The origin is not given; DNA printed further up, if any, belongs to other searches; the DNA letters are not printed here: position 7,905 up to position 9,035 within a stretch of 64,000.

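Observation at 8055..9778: dsrE-dsrF-dsrH (tusD/C/B-like) operon translationally coupled to an E1-like ThiF/MoeB gene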

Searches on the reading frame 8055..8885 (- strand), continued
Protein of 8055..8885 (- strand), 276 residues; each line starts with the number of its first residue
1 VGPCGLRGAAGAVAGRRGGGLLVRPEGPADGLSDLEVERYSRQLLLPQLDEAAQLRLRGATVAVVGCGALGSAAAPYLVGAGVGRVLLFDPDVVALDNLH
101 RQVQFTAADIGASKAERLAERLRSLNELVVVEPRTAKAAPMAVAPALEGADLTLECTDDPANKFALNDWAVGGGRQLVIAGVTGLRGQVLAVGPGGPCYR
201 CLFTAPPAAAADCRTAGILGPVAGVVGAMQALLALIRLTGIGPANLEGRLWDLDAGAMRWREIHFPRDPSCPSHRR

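Call 25: find_encoding_contigs(protein=P0037, flank=5000, max_places=2)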
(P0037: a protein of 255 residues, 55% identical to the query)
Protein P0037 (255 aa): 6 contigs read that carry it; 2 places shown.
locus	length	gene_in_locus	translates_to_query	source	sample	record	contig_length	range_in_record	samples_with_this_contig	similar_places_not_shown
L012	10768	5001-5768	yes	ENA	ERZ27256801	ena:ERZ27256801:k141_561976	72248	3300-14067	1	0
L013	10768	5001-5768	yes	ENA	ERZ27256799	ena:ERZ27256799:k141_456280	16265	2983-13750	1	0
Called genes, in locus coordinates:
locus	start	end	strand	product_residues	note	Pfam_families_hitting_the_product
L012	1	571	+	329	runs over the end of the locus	PF02899:Phage_int_SAM_1, PF13102:Phage_int_SAM_5 (faint), PF00589:Phage_integrase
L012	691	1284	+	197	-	-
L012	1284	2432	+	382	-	PF14659:Phage_int_SAM_3, PF00589:Phage_integrase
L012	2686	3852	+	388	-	PF01139:RtcB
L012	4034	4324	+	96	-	PF02635:DsrE (faint)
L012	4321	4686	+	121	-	-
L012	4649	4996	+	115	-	-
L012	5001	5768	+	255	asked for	PF00899:ThiF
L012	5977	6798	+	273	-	PF01048:PNP_UDP_1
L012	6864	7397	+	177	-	-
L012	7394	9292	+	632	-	PF02366:PMT, PF13231:PMT_2, PF16192:PMT_4TMC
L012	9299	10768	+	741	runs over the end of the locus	-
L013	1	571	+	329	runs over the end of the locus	PF02899:Phage_int_SAM_1, PF13102:Phage_int_SAM_5 (faint), PF00589:Phage_integrase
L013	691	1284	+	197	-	-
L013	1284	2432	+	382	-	PF14659:Phage_int_SAM_3, PF00589:Phage_integrase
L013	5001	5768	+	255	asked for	PF00899:ThiF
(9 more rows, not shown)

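Call 26: find_encoding_contigs(protein=P0047, flank=5000, max_places=2)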
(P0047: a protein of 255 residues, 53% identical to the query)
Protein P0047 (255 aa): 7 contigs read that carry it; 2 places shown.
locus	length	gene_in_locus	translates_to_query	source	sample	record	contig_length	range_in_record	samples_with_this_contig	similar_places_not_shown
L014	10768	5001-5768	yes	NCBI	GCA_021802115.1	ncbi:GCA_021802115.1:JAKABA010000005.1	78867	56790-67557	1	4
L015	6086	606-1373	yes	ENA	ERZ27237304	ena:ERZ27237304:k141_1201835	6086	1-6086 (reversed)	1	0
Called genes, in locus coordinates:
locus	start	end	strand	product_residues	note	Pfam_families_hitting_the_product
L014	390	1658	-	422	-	PF04734:Ceramidase_alk (faint)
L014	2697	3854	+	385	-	PF01139:RtcB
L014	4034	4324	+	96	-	PF02635:DsrE (faint)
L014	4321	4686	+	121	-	-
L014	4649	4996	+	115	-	-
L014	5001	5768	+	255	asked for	PF00899:ThiF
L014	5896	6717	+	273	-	PF01048:PNP_UDP_1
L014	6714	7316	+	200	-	-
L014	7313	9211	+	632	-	PF13231:PMT_2, PF02366:PMT, PF16192:PMT_4TMC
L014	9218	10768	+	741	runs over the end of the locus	-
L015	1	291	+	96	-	?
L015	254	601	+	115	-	-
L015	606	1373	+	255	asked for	PF00899:ThiF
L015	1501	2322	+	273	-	PF01048:PNP_UDP_1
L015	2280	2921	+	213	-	-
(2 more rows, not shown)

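Call 27: find_encoding_contigs(protein=P0056, flank=5000, max_places=2)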
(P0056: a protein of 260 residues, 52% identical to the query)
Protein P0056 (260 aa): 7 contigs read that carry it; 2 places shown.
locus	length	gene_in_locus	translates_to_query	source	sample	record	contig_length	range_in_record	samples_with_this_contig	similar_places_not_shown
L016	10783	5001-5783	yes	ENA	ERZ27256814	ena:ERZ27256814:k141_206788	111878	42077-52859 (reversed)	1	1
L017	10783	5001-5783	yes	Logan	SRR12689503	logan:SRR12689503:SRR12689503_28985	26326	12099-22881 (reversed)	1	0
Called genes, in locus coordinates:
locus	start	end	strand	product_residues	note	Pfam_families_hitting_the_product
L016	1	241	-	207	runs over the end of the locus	PF11716:MDMPI_N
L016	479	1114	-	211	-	PF14333:DUF4389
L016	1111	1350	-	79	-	PF14329:DUF4386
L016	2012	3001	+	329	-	PF08240:ADH_N, PF00107:ADH_zinc_N, PF13602:ADH_zinc_N_2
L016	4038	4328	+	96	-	PF02635:DsrE (faint)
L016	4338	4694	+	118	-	-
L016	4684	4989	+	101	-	-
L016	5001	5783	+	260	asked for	PF00899:ThiF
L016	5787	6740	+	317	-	PF02445:NadA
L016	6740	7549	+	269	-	PF01048:PNP_UDP_1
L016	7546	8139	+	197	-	-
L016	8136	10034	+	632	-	PF13231:PMT_2, PF02366:PMT, PF16192:PMT_4TMC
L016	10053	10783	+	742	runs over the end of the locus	-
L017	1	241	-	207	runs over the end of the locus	PF11716:MDMPI_N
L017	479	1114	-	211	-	PF14333:DUF4389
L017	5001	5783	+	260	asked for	PF00899:ThiF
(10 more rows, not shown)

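Call 28: find_encoding_contigs(protein=P0060, flank=5000, max_places=2)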
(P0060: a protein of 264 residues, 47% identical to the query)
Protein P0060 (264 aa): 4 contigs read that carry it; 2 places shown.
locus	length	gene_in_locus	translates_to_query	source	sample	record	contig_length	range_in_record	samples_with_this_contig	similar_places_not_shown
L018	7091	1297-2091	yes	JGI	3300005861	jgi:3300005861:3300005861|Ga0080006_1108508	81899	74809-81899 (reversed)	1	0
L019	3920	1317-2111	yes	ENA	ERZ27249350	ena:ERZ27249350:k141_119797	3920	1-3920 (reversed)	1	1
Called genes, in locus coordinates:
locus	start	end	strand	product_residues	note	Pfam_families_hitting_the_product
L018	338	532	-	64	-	-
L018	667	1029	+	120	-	-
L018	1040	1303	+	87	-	-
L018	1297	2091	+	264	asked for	PF00899:ThiF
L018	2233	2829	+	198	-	-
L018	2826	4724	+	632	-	PF13231:PMT_2, PF02366:PMT, PF16192:PMT_4TMC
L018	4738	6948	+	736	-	-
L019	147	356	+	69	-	-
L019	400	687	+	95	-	PF02635:DsrE (faint)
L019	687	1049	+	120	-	-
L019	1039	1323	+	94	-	-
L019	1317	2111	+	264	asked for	PF00899:ThiF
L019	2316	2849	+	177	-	-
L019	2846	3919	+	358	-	?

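Call 29: find_encoding_contigs(protein=P0063, flank=5000, max_places=2)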
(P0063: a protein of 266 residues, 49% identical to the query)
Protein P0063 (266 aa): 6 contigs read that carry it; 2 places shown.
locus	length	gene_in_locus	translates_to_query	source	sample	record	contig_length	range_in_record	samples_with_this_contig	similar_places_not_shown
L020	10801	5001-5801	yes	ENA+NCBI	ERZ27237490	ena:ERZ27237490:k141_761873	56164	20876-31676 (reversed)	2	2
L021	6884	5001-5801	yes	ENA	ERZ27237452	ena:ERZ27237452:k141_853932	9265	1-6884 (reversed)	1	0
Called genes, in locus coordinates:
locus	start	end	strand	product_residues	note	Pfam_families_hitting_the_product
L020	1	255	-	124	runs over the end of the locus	PF01022:HTH_5 (weak)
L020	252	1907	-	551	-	PF00403:HMA (faint), PF13738:Pyr_redox_3 (faint), PF00890:FAD_binding_2 (weak), PF07992:Pyr_redox_2, PF12831:FAD_oxidored, PF00070:Pyr_redox, PF02852:Pyr_redox_dim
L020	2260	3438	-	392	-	PF00108:Thiolase_N, PF02803:Thiolase_C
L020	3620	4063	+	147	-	PF02082:Rrf2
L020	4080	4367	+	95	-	PF02635:DsrE (faint)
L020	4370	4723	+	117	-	-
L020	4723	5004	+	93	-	-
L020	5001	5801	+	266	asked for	PF00899:ThiF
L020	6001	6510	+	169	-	PF00111:Fer2 (weak), PF01799:Fer2_2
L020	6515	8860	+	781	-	PF01315:Ald_Xan_dh_C, PF02738:MoCoBD_1, PF20256:MoCoBD_2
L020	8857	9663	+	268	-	PF00941:FAD_binding_5, PF03450:CO_deh_flav_C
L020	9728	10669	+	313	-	PF00004:AAA, PF07726:AAA_3 (faint), PF07728:AAA_5, PF13401:AAA_22 (weak)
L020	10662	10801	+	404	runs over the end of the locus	PF05762:VWA_CoxE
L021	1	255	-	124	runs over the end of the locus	PF01022:HTH_5 (weak)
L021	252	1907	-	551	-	PF00403:HMA (faint), PF13738:Pyr_redox_3 (faint), PF00890:FAD_binding_2 (weak), PF07992:Pyr_redox_2, PF12831:FAD_oxidored, PF00070:Pyr_redox, PF02852:Pyr_redox_dim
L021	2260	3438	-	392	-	PF00108:Thiolase_N, PF02803:Thiolase_C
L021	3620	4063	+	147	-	PF02082:Rrf2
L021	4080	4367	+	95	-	PF02635:DsrE (faint)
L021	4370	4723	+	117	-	-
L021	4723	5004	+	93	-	-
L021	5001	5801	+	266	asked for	PF00899:ThiF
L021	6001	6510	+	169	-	PF00111:Fer2 (weak), PF01799:Fer2_2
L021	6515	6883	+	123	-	?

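Call 30: find_encoding_contigs(protein=P0065, flank=5000, max_places=1)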
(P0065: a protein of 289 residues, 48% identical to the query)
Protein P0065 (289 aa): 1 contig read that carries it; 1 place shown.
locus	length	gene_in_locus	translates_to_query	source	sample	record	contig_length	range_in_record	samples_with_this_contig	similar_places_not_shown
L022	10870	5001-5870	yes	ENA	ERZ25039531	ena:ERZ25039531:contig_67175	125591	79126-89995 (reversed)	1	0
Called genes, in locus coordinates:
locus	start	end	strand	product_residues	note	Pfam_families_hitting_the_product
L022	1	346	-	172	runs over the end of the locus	PF00072:Response_reg, PF00486:Trans_reg_C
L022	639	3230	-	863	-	PF13191:AAA_16, PF13401:AAA_22 (weak), PF00196:GerE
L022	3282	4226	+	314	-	PF00291:PALP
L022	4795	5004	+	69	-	PF01206:TusA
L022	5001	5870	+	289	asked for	PF00899:ThiF, PF03435:Sacchrp_dh_NADP (faint)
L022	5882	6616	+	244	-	PF14602:Hexapep_2 (faint), PF00132:Hexapep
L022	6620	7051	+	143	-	PF10604:Polyketide_cyc2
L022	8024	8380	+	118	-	-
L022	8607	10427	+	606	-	-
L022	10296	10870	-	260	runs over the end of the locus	-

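Call 55: find_encoding_contigs(protein=P0122, flank=5000, max_places=1)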
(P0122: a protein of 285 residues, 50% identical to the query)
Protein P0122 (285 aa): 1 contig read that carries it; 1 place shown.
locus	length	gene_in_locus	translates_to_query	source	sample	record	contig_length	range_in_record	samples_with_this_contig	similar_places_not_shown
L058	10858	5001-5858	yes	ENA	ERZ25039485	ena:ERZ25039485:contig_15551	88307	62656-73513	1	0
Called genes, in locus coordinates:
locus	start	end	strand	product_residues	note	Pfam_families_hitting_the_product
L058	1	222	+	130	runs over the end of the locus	PF02082:Rrf2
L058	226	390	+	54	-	-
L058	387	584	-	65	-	-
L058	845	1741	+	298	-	-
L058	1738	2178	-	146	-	PF00903:Glyoxalase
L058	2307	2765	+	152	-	-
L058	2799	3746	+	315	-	PF00291:PALP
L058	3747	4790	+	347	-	PF00756:Esterase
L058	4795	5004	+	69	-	PF01206:TusA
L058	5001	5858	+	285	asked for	PF00899:ThiF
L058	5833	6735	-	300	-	-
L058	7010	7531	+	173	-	PF00132:Hexapep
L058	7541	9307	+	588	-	PF10604:Polyketide_cyc2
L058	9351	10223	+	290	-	-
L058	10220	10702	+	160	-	-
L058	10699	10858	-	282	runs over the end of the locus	PF01274:MS_TIM-barrel, PF20659:MS_C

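Call 56: find_encoding_contigs(protein=P0138, flank=5000, max_places=1)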
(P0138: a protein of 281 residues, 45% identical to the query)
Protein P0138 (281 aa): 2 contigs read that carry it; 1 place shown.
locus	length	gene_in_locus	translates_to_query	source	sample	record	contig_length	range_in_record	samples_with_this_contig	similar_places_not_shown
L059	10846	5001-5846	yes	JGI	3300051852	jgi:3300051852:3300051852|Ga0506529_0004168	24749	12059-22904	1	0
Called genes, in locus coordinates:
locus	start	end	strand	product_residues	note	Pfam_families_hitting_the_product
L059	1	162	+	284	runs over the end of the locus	-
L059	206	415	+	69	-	-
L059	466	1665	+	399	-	PF00589:Phage_integrase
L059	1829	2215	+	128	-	-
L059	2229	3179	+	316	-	PF00291:PALP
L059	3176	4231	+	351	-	PF00756:Esterase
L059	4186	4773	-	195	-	PF06821:Ser_hydrolase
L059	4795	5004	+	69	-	PF01206:TusA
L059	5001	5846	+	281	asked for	PF00899:ThiF, PF03435:Sacchrp_dh_NADP (faint)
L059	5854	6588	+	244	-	PF00132:Hexapep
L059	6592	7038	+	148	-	PF10604:Polyketide_cyc2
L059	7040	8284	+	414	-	-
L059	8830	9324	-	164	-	-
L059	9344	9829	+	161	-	-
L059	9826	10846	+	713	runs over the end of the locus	PF00425:Chorismate_bind, PF01063:Aminotran_4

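Call 69: find_encoding_contigs(protein=P0091, flank=5000, max_places=1)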
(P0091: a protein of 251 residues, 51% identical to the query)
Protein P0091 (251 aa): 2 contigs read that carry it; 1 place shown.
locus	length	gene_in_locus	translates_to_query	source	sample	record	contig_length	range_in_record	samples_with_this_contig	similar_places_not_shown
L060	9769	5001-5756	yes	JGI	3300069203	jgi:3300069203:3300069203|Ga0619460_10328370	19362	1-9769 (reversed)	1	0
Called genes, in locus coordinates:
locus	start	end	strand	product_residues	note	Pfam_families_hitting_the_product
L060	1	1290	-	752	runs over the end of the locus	PF02705:K_trans (faint), PF13520:AA_permease_2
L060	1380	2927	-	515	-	PF00535:Glycos_transf_2, PF13641:Glyco_tranf_2_3 (weak), PF04138:GtrA_DPMS_TM, PF01590:GAF (weak)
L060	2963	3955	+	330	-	PF02012:BNR (faint), PF15902:Sortilin-Vps10 (weak)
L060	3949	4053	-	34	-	-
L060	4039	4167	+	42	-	-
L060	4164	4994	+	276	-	PF02540:NAD_synthase (faint)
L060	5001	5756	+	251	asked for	PF00899:ThiF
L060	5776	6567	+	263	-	PF00378:ECH_1, PF16113:ECH_2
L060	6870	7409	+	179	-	-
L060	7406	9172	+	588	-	PF02366:PMT, PF16192:PMT_4TMC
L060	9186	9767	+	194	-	?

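Call 70: search_protein_families(library=ncbifam, proteins=[L060:4164-4994:+, L060:5001-5756:+, L060:6870-7409:+, L016:5787-6740:+], max_evalue=0.01)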
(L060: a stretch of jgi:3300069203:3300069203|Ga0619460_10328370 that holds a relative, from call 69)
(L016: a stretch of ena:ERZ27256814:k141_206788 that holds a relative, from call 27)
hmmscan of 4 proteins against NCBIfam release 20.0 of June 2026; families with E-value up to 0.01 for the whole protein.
L060:4164-4994:+ (276 aa): 10 families
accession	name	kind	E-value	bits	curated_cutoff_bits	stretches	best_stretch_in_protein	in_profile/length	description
TIGR00268.2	TIGR00268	equivalog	3.7e-91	305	150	1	8-266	2-259/259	ATP-dependent sacrificial sulfur transferase LarE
NF010587.0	PRK13980.1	equivalog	5.8e-07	29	255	1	15-102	27-114/267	NAD+ synthase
TIGR00552.1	nadE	equivalog_domain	2.7e-06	26.8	63.65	1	16-93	19-99/251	NAD(+) synthase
TIGR00884.1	guaA_Cterm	equivalog_domain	2.2e-05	23.9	338.75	1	6-76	4-74/310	glutamine-hydrolyzing GMP synthase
NF010588.0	PRK13981.1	equivalog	0.00015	20.3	479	1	17-84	283-351/546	NAD+ synthase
NF000848.1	PRK00074.1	equivalog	0.00024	19.8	400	1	5-71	200-266/512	glutamine-hydrolyzing GMP synthase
NF010392.0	PRK13820.1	equivalog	0.00094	18.3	512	1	21-167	4-161/395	argininosuccinate synthase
NF001138.1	PRK00143.1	equivalog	0.0014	17.6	284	0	22-41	2-21/345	tRNA 2-thiouridine(34) synthase MnmA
NF002048.0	PRK00876.1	subfamily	0.0083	15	313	0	12-49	31-67/330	NAD(+) synthase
TIGR02432.1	lysidine_TilS_N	equivalog_domain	0.0089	16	93.6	0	22-130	2-113/189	tRNA lysidine(34) synthetase TilS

L060:5001-5756:+ (251 aa): 23 families
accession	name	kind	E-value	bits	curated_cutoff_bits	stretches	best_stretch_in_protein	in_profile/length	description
NF006444.0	PRK08762.1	equivalog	4.5e-83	279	449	1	2-245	119-366/387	molybdopterin-synthase adenylyltransferase MoeB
NF047750.1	SAMPActivE1UbaA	equivalog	6.2e-81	271.7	450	1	2-244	4-246/270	SAMP-activating enzyme E1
NF004281.0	PRK05690.1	subfamily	1.5e-74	250.4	266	1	2-245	4-247/250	molybdopterin-synthase adenylyltransferase MoeB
TIGR02356.1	adenyl_thiF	equivalog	5.2e-70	235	275.25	1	10-211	1-203/203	thiazole biosynthesis adenylyltransferase ThiF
NF005902.0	PRK07878.1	equivalog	2.4e-69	234.2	647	1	3-244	15-261/392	adenylyltransferase/sulfurtransferase MoeZ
NF005646.0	PRK07411.1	equivalog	4.8e-61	207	633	1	2-242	10-251/390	molybdopterin-synthase adenylyltransferase MoeB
NF004111.0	PRK05600.1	equivalog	5.3e-61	206.8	437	1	1-243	12-258/371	ThiF family adenylyltransferase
TIGR02355.1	moeB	equivalog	1.3e-58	198.2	376.55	1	9-244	3-238/240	molybdopterin-synthase adenylyltransferase MoeB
NF006204.0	PRK08328.1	equivalog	1.9e-47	161.8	339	1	3-229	2-223/231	hypothetical protein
NF009123.0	PRK12475.1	subfamily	1e-45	156.5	510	1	9-226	3-221/338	MoeB/ThiF family adenylyltransferase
NF006395.0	PRK08644.1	equivalog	7.3e-21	74.8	159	1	16-154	16-155/215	sulfur carrier protein ThiS adenylyltransferase ThiF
NF006077.0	PRK08223.1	equivalog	4.1e-18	65.4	266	1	20-171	18-171/296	hypothetical protein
TIGR01408.1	Ube1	subfamily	8.8e-16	56.8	750.05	1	19-165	408-563/1008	ubiquitin-activating enzyme E1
NF011696.0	PRK15116.1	equivalog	2.1e-15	57.2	304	1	3-160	5-159/268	tRNA cyclic N6-threonylcarbamoyladenosine(37) synthase TcdA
NF058523.1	6A-MBL_cap2_3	equivalog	1.9e-14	53.2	320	1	26-157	294-426/665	anti-phage 6A-MBL system cap2_3 protein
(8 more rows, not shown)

L060:6870-7409:+ (179 aa): 0 families

L016:5787-6740:+ (317 aa): 4 families
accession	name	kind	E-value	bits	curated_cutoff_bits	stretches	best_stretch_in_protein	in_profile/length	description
NF006878.0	PRK09375.1-2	equivalog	7.6e-125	416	294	1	6-316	3-305/306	quinolinate synthase NadA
TIGR00550.1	nadA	equivalog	1.4e-95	320.1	262.9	1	6-316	4-309/309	quinolinate synthase NadA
NF006884.0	PRK09375.2-5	equivalog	7e-49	166.7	691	2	20-165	85-250/426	quinolinate synthase NadA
NF006882.0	PRK09375.2-3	equivalog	1.6e-11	43.5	561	1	20-168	72-237/447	quinolinate synthase NadA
